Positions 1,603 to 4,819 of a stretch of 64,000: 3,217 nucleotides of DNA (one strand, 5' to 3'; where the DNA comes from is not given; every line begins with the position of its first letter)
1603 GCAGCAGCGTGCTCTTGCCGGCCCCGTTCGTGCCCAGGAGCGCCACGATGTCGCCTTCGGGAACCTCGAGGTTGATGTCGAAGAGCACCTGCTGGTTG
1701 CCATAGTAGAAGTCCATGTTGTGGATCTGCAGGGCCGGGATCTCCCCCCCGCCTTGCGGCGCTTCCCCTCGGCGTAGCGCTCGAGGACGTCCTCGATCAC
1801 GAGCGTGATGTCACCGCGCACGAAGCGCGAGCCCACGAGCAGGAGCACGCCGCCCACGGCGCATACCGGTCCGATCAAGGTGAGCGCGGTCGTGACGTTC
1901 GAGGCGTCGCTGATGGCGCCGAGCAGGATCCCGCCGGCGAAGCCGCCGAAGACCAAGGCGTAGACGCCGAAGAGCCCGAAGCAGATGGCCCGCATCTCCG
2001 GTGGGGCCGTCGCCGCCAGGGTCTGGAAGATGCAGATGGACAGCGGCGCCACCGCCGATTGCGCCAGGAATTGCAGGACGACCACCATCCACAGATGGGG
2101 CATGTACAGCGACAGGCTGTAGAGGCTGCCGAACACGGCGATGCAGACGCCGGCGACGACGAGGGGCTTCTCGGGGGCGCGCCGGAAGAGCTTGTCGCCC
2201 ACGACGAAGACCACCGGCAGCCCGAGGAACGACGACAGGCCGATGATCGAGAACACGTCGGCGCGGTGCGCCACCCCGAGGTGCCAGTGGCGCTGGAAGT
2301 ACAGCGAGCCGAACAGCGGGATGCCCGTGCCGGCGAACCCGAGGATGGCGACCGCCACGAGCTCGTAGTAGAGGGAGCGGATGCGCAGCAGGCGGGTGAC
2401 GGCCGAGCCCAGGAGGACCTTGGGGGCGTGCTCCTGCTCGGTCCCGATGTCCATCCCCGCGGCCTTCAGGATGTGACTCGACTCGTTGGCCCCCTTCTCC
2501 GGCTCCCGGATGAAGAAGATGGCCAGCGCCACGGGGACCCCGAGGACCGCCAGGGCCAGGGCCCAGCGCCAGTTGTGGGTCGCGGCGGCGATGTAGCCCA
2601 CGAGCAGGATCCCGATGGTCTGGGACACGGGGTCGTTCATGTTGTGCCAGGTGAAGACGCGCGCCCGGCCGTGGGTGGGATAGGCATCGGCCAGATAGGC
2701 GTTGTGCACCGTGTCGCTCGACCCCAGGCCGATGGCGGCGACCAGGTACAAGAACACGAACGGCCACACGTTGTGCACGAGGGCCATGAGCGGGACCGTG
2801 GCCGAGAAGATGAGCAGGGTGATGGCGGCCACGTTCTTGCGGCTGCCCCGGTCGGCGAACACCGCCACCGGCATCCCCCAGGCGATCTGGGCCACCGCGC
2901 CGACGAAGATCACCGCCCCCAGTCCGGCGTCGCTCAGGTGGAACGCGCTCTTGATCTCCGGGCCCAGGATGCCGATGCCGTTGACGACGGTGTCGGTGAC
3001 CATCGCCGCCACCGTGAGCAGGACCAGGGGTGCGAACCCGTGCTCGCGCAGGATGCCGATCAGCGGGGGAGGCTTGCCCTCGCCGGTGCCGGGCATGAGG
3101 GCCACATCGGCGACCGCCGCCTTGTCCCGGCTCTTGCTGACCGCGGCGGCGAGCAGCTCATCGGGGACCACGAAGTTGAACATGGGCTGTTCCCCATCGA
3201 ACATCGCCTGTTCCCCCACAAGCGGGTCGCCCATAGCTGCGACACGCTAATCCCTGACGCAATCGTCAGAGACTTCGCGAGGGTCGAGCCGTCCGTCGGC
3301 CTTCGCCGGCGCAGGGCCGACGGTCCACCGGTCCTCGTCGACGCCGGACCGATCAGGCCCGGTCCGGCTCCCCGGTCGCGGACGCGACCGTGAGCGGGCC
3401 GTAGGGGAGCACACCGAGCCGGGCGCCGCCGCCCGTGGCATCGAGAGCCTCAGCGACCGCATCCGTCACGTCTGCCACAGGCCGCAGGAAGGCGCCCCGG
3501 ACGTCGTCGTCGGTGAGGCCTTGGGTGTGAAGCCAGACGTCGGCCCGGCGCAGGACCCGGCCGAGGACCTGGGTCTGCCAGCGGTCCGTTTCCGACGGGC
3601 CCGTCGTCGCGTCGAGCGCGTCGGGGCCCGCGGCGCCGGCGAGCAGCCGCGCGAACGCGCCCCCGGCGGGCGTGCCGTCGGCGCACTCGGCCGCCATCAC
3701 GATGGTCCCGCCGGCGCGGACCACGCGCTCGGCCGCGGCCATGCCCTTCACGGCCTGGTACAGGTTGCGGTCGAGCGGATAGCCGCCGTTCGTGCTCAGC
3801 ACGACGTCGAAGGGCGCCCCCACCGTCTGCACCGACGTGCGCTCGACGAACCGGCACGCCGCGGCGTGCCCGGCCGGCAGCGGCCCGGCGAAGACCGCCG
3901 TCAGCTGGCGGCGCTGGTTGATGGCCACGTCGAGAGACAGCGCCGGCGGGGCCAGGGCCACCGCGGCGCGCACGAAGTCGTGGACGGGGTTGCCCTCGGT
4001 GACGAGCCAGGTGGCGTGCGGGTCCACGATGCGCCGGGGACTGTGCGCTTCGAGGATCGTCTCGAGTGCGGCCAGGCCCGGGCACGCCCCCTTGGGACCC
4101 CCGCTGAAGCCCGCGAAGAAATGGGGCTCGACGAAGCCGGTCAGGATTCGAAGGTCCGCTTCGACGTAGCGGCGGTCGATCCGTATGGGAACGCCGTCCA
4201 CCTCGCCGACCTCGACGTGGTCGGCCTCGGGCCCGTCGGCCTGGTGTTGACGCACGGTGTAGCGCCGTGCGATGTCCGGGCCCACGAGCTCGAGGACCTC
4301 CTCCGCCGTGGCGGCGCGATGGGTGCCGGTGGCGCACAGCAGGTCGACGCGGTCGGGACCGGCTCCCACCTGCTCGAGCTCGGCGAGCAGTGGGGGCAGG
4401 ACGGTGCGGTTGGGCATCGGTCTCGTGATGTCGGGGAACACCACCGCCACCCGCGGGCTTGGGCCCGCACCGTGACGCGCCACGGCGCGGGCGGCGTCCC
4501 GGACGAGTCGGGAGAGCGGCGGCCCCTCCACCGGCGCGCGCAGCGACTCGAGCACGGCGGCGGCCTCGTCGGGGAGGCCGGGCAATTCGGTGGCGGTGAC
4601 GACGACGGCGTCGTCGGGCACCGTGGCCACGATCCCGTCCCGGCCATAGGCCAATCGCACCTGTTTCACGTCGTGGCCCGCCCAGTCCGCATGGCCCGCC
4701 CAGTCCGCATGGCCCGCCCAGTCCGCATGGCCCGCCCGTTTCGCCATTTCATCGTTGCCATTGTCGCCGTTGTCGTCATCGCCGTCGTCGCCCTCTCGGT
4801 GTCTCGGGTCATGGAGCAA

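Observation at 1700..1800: A C7/G7 homopolymer separates an MFS permease frame from an ABC ATPase frame; one extra base gives a 905-aa MFS-NBD fusion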

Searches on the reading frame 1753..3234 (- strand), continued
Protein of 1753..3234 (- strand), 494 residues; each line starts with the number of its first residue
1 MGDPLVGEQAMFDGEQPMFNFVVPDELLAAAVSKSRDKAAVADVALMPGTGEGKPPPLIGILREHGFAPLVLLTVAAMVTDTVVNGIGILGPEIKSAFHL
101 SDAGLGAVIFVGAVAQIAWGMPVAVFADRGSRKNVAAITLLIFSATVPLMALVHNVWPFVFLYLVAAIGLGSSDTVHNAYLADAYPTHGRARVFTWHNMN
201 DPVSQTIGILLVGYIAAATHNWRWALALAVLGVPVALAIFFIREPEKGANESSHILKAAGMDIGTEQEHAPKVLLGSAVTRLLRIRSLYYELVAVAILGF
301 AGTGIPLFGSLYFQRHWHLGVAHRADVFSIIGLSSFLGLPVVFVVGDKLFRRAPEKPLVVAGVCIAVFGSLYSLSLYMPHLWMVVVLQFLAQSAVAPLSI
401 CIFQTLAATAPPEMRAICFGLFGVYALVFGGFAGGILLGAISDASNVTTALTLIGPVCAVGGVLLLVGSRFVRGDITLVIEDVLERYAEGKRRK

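Call 80: list_cluster_members(proteins=[P0146, P0164, P0168, P0183, P0187, P0192, P0205, P0213, P0233, P0254])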
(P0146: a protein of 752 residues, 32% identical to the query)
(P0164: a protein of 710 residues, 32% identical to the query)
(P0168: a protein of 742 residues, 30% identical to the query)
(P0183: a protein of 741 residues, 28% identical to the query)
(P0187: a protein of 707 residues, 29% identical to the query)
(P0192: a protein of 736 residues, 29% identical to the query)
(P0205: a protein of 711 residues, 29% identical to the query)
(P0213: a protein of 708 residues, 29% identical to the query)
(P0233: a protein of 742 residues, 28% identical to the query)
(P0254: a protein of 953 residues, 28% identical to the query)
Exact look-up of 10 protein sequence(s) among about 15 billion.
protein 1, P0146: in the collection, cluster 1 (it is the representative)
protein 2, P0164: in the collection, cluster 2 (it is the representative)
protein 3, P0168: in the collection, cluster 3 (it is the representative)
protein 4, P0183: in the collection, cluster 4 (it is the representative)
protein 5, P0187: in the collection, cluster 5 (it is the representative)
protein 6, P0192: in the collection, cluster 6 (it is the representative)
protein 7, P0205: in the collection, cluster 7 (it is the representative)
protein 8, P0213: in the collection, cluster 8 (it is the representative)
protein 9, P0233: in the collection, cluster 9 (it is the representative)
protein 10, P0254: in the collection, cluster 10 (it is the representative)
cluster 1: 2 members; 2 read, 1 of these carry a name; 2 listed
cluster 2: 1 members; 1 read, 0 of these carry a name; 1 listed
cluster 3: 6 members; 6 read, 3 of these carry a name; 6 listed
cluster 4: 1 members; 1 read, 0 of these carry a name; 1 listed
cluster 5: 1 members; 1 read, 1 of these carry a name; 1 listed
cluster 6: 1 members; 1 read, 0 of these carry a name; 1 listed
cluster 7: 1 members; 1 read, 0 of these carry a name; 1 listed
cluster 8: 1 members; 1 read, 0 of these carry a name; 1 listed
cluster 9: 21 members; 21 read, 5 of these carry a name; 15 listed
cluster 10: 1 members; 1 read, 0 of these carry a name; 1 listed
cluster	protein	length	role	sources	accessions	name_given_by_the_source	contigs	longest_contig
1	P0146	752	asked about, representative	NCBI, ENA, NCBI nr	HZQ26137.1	MAG TPA: ATP-binding protein [Acidimicrobiales bacterium] | ATP-binding protein [Acidimicrobiales bacterium]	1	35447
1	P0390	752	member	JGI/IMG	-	-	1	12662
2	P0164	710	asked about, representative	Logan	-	-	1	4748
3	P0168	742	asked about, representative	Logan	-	-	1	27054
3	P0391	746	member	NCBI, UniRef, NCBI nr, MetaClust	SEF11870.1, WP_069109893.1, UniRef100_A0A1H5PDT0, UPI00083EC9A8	ATP-binding protein [Jiangella alba] | ABC-type branched-chain amino acid transport system, ATPase component n=1 Tax=Jiangella ... | status=active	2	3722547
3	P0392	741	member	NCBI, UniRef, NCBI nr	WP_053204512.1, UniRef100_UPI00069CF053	ATP-binding protein [Jiangella muralis] | ATP-binding protein n=1 Tax=Jiangella muralis TaxID=702383 RepID=UPI00069CF053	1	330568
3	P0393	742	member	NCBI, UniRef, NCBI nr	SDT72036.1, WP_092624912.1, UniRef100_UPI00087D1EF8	ATP-binding protein [Jiangella sp. DSM 45060] | ATP-binding protein n=1 Tax=Jiangella sp. DSM 45060 TaxID=1798224 RepID=UPI00087D1EF8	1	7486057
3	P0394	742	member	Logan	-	-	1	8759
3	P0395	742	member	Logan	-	-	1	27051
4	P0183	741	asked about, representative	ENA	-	-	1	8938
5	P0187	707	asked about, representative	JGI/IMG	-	ABC-type branched-subunit amino acid transport system ATPase component/predicted MFS ...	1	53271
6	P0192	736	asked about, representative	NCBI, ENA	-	-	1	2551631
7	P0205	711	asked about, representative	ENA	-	-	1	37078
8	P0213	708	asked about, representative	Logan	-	-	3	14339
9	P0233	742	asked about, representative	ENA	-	-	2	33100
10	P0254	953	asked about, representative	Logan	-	-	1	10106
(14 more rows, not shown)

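Call 81: search_protein_families(library=pfam, proteins=[L003:8514-10004:+], max_evalue=0.001)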
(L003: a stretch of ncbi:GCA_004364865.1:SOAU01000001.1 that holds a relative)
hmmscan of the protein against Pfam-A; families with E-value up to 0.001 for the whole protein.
L003:8514-10004:+ (496 aa): 0 families

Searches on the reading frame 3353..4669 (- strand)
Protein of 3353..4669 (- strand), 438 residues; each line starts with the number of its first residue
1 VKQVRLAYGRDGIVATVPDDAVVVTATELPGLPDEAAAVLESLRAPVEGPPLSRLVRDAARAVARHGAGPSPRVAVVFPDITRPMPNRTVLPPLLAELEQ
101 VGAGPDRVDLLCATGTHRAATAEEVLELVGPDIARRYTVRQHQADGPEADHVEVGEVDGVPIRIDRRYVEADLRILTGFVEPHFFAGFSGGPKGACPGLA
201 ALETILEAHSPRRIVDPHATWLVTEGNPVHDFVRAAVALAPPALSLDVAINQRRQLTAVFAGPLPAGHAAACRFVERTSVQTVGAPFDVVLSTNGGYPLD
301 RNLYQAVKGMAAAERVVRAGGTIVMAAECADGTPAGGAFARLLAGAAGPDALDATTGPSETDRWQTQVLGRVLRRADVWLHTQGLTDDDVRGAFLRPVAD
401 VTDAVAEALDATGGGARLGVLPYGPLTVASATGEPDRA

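Call 81: search_protein_families(library=pfam, proteins=[window:3353-4669:-], max_evalue=0.001)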
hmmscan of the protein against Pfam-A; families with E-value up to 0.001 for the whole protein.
window:3353-4669:- (438 aa): 2 families
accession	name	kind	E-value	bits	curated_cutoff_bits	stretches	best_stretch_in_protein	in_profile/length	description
PF09861.14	Lar_N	-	4.3e-47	160.4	23.3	1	8-219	1-201/204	Lactate racemase N-terminal domain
PF21113.2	LarA_C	-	3.5e-29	102.1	25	1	286-424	5-147/152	Lactate racemase C-terminal domain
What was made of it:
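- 3353..4669 (-): LarA-like (Lar_N + LarA_C) gene immediately upstream. It is conserved context: GH4, beta-hydroxyacid dehydrogenase, DeoC-like aldolase, FGGY kinase, LarA-like, then the transporter. Pfam (call 81).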
